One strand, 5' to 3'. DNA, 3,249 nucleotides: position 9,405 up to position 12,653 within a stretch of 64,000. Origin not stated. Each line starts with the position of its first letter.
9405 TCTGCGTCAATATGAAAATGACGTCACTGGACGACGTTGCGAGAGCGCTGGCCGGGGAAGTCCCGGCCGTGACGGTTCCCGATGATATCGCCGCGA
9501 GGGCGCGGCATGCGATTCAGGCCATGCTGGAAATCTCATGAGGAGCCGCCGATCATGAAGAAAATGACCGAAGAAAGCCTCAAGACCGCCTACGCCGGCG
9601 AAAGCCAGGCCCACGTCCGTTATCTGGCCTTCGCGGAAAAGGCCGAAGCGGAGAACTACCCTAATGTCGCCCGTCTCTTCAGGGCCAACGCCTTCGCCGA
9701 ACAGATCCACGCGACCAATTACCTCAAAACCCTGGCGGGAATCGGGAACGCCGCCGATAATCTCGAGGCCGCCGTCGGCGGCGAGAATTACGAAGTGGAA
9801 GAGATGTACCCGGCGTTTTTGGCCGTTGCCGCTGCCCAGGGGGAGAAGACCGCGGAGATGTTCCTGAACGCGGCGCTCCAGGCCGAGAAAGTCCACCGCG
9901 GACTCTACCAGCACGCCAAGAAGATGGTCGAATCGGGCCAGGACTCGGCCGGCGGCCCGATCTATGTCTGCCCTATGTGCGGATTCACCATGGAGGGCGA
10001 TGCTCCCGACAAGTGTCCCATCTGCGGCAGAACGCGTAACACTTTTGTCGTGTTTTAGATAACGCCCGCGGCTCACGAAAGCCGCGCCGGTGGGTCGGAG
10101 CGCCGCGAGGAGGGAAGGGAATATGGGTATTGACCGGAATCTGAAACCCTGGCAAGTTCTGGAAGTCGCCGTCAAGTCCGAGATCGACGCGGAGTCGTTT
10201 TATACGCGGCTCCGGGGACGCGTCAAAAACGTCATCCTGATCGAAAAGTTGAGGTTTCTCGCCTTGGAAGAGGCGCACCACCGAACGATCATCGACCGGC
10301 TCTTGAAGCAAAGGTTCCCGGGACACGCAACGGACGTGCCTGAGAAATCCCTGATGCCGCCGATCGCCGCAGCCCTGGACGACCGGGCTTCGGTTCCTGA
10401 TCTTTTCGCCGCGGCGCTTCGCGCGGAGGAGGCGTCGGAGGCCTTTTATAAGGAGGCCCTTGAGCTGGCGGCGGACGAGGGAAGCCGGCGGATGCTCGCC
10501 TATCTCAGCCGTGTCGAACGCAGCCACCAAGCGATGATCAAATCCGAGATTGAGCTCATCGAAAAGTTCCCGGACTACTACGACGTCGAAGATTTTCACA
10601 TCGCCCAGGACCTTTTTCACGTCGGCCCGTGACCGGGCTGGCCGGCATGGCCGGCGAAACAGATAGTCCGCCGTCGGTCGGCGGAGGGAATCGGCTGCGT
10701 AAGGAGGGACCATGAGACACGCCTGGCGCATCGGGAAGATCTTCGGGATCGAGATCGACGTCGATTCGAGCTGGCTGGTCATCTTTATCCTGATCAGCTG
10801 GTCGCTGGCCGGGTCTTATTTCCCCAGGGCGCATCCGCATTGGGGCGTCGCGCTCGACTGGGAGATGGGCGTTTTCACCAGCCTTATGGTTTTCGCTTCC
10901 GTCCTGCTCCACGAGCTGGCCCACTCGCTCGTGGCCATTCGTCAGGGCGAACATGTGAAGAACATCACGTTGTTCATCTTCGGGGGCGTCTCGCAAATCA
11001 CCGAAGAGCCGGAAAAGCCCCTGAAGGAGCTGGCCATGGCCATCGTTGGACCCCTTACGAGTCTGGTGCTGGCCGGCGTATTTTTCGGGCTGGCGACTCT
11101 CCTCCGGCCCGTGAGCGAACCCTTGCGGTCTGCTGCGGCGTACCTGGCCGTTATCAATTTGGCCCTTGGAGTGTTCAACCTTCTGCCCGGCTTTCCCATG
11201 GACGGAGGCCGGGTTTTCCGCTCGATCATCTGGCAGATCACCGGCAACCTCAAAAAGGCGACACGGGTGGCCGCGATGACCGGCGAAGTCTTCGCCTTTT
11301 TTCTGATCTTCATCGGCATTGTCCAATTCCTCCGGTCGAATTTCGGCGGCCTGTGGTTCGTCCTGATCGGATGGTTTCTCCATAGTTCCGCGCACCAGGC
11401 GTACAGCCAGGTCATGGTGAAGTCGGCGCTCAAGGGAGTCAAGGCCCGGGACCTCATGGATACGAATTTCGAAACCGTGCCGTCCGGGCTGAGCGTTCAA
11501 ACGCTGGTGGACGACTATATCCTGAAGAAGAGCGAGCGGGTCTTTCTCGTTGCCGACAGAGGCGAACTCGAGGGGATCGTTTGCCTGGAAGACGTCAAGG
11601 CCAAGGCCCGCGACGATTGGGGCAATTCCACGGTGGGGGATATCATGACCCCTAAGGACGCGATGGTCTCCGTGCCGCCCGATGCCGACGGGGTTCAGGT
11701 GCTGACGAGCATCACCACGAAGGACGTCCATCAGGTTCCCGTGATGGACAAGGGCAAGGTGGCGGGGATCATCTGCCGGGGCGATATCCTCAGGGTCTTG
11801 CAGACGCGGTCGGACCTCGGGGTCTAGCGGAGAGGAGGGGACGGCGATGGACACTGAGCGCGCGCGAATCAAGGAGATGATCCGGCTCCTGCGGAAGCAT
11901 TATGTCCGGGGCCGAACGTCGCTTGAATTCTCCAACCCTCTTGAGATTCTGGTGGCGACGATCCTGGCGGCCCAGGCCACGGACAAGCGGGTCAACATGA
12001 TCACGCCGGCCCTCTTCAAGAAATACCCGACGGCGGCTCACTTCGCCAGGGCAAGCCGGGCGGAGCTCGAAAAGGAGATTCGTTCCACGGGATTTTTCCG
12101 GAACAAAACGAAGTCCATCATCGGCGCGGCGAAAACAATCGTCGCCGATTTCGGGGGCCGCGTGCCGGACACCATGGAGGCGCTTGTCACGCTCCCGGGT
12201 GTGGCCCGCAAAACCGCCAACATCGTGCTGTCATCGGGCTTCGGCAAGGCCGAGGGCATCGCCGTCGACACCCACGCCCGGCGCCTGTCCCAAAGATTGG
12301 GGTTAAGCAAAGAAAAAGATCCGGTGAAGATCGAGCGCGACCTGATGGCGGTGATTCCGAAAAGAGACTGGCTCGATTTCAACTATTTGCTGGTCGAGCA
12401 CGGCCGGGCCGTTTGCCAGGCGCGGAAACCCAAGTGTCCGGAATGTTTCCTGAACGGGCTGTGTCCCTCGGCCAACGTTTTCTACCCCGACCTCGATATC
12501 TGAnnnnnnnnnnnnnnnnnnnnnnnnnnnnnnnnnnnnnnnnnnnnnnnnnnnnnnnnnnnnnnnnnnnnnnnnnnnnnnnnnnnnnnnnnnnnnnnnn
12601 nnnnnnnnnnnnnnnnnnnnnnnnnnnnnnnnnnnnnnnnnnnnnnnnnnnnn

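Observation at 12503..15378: Radical SAM (AmrS-type) gene translationally coupled to nth and immediately followed by archease-rtcB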

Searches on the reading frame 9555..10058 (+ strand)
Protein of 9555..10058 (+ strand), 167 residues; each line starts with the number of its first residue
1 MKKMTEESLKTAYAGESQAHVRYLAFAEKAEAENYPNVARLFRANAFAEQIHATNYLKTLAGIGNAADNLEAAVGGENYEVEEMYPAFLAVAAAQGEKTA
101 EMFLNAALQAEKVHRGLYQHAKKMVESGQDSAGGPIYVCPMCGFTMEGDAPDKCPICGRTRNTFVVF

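Call 62: search_protein_families(library=pfam, proteins=[window:9555-10058:+], max_evalue=0.001)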
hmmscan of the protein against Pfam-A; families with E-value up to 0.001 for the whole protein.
window:9555-10058:+ (167 aa): 2 families
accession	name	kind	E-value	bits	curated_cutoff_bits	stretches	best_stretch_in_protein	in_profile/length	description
PF02915.23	Rubrerythrin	-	8.8e-22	78.4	22.8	1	7-120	1-135/137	Rubrerythrin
PF21349.2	RUBY_RBDX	-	3.8e-09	36.3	26.5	1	137-164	1-29/30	Rubrerythrin, rubredoxin-like domain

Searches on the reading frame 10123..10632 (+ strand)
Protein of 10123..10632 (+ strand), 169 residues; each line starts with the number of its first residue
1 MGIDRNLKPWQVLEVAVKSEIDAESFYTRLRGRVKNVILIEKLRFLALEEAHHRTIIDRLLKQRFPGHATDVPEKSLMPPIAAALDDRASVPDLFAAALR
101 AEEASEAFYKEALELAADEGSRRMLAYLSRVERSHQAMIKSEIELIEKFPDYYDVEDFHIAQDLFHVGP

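Call 62: search_protein_families(library=pfam, proteins=[window:10123-10632:+], max_evalue=0.001)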
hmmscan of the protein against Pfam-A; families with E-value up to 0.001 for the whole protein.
window:10123-10632:+ (169 aa): 1 family
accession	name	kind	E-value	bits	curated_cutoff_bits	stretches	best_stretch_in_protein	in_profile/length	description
PF02915.23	Rubrerythrin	-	1e-15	58.7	22.8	1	12-141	2-135/137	Rubrerythrin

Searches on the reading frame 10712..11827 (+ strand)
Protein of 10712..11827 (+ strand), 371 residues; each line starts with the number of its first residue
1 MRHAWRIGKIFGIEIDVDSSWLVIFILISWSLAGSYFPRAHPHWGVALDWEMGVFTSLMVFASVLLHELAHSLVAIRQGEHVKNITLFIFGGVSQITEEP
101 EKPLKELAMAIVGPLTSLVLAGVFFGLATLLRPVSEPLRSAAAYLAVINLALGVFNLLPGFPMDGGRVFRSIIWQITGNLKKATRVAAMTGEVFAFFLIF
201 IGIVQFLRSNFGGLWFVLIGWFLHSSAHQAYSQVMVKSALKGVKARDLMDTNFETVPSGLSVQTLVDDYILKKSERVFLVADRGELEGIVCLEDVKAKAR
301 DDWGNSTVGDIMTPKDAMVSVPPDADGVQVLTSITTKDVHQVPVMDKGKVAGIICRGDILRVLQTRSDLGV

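Call 4: search_protein_families(library=ncbifam, proteins=[window:10712-11827:+])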
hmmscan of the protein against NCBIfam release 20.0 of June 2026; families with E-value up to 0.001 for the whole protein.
window:10712-11827:+ (371 aa): 8 families
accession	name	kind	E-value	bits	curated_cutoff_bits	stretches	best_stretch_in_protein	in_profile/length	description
NF041552.1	TF_PrdR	equivalog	1.6e-09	36.7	795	1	243-365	6-127/577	sigma-54 dependent transcriptional regulator PrdR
NF041824.1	daptide_HExxH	equivalog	2.5e-05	23.6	300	1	51-165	158-276/379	daptide biosynthesis intramembrane metalloprotease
NF002505.0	PRK01862.1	equivalog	2.7e-05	23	482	1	236-361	440-568/577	ClcB-like voltage-gated chloride channel protein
TIGR00054.1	TIGR00054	equivalog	0.00011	21.2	147.55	1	144-205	351-414/421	RIP metalloprotease RseP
TIGR01302.1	IMP_dehydrog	equivalog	0.00013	21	481.5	1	275-364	112-201/450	IMP dehydrogenase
NF005869.0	PRK07807.1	equivalog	0.00043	19.4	549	1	233-362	79-203/479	GuaB1 family IMP dehydrogenase-related protein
TIGR01186.1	proV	subfamily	0.00048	19.4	326.6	1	272-364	271-358/363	betaine/proline/choline family ABC transporter ATP-binding protein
NF053863.1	DS11_antiphage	equivalog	0.00094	18.4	260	0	307-355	74-123/305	CBS domain-containing anti-phage protein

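Call 5: search_protein_families(library=pfam, proteins=[window:10712-11827:+])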
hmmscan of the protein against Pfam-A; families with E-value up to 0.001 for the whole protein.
window:10712-11827:+ (371 aa): 3 families
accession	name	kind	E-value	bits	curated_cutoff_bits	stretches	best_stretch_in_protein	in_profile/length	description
PF02163.28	Peptidase_M50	-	2e-22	80.1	27.2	2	140-197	161-220/221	Peptidase family M50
PF00571.33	CBS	-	1.1e-14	54.9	24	1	308-363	1-55/57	CBS domain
PF13398.12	Peptidase_M50B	-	0.00018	21.7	26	1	60-130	21-91/201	Peptidase M50B-like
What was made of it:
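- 10712..11827 (+): M50 metalloprotease with CBS domain, 19 nt upstream of nth. It belongs to the conserved co-directional string. PF02163 and PF00571 (call 5).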

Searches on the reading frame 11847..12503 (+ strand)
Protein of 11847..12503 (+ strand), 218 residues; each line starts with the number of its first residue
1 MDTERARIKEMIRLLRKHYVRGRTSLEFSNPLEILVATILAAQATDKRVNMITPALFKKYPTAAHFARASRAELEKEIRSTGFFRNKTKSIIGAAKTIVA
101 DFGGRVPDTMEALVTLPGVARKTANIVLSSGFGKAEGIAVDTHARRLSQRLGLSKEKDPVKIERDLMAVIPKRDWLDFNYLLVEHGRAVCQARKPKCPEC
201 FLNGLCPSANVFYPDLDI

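Call 4: search_protein_families(library=ncbifam, proteins=[window:11847-12503:+])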
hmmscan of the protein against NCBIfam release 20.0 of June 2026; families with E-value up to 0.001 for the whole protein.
window:11847-12503:+ (218 aa): 8 families
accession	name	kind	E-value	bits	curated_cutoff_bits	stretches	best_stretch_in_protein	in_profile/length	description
TIGR01083.1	nth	equivalog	3.8e-74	248.5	211.7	1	6-197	2-192/192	endonuclease III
NF007978.0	PRK10702.1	equivalog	2.6e-39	135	405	1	9-207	7-204/211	endonuclease III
TIGR01084.1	mutY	equivalog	1.5e-21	77.2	286.5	1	29-208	26-208/277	A/G-specific adenine glycosylase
NF053634.1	MonDNAglycDR2438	equivalog_domain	2.3e-15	56.8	400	1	30-212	19-210/219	monofunctional DNA glycosylase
NF008132.0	PRK10880.1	equivalog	1.9e-14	53.5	427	1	54-208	54-211/351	A/G-specific adenine glycosylase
NF010488.0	PRK13910.1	equivalog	3.8e-12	46.2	471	1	52-210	15-171/290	adenine-specific DNA glycosylase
TIGR00588.1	ogg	subfamily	2.5e-06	26.9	397.85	1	46-151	149-260/310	8-oxoguanine DNA-glycosylase (ogg)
NF010494.0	PRK13913.1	equivalog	0.00015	21.7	192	1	66-156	74-167/220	3-methyladenine DNA glycosylase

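Call 5: search_protein_families(library=pfam, proteins=[window:11847-12503:+])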
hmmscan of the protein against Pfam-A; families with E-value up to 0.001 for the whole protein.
window:11847-12503:+ (218 aa): 3 families
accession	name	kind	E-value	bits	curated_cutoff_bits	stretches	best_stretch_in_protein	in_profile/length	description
PF00730.31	HhH-GPD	-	3.4e-24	85.7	26.2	1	36-171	1-107/108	HhH-GPD superfamily base excision DNA repair protein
PF00633.29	HHH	-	1.1e-05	25.4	24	1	102-129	2-29/30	Helix-hairpin-helix motif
PF10576.14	EndIII_4Fe-2S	-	6e-05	23.6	20.5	1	190-206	1-17/17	Iron-sulfur binding domain of endonuclease III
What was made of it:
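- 11847..12503 (+): nth, endonuclease III (218 aa). Its stop codon overlaps the amrS start codon. TIGR01083 248.5 bits (cut-off 211.7); PF00730, PF00633 and PF10576 (calls 4, 5).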
